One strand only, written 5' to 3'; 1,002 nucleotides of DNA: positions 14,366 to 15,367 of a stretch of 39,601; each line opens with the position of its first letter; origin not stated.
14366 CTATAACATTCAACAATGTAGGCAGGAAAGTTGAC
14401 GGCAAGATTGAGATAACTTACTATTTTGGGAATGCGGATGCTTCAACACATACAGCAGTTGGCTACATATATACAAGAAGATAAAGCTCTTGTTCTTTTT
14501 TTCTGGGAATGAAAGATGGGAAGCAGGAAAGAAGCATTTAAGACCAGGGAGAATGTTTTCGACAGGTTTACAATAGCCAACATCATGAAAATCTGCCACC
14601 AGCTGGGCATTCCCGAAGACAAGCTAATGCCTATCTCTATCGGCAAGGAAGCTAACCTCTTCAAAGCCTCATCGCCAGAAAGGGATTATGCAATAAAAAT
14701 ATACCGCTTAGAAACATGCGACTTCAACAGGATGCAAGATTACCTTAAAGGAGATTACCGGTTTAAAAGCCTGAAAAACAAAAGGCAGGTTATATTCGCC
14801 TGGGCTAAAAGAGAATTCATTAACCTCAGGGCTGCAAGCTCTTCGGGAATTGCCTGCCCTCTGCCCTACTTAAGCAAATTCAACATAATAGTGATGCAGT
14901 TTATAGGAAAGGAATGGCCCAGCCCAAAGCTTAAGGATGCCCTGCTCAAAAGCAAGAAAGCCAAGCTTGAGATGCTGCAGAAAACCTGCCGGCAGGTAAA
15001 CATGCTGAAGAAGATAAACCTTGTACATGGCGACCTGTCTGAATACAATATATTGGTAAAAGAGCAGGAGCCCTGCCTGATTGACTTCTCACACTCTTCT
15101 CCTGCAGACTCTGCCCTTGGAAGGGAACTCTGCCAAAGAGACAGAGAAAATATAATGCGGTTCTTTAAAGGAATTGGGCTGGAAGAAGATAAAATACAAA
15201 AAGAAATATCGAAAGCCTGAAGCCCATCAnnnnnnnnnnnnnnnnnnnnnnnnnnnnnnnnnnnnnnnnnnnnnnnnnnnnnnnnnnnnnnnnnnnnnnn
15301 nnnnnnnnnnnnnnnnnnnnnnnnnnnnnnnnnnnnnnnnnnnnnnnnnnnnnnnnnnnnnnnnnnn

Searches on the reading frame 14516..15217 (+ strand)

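Call 5: search_protein_families(library=pfam, proteins=[window:14516-15217:+], max_evalue=0.01)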
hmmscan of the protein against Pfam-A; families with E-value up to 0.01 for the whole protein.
window:14516-15217:+ (234 aa): 7 families
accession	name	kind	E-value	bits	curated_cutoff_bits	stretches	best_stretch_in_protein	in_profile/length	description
PF01163.29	RIO1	-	1.4e-45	155.7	22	1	48-223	2-180/187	RIO domain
PF19974.5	TCAD9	-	2.7e-06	27.2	40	1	167-197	297-327/429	Ternary complex associated domain 9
PF01633.27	Choline_kinase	-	2.3e-05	24.3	29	1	142-197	139-194/300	Choline/ethanolamine kinase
PF06293.20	Kdo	-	5.9e-05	23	21.3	1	146-215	116-188/207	Lipopolysaccharide kinase (Kdo/WaaP) family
PF07714.23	PK_Tyr_Ser-Thr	-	9.4e-05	22.3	23.1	1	146-189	100-143/258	Protein tyrosine and serine/threonine kinase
PF01636.29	APH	-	0.0011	19.2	23.2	1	134-198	138-201/239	Phosphotransferase enzyme family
PF00069.31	Pkinase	-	0.005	16.7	31.7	1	124-195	74-146/263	Protein kinase domain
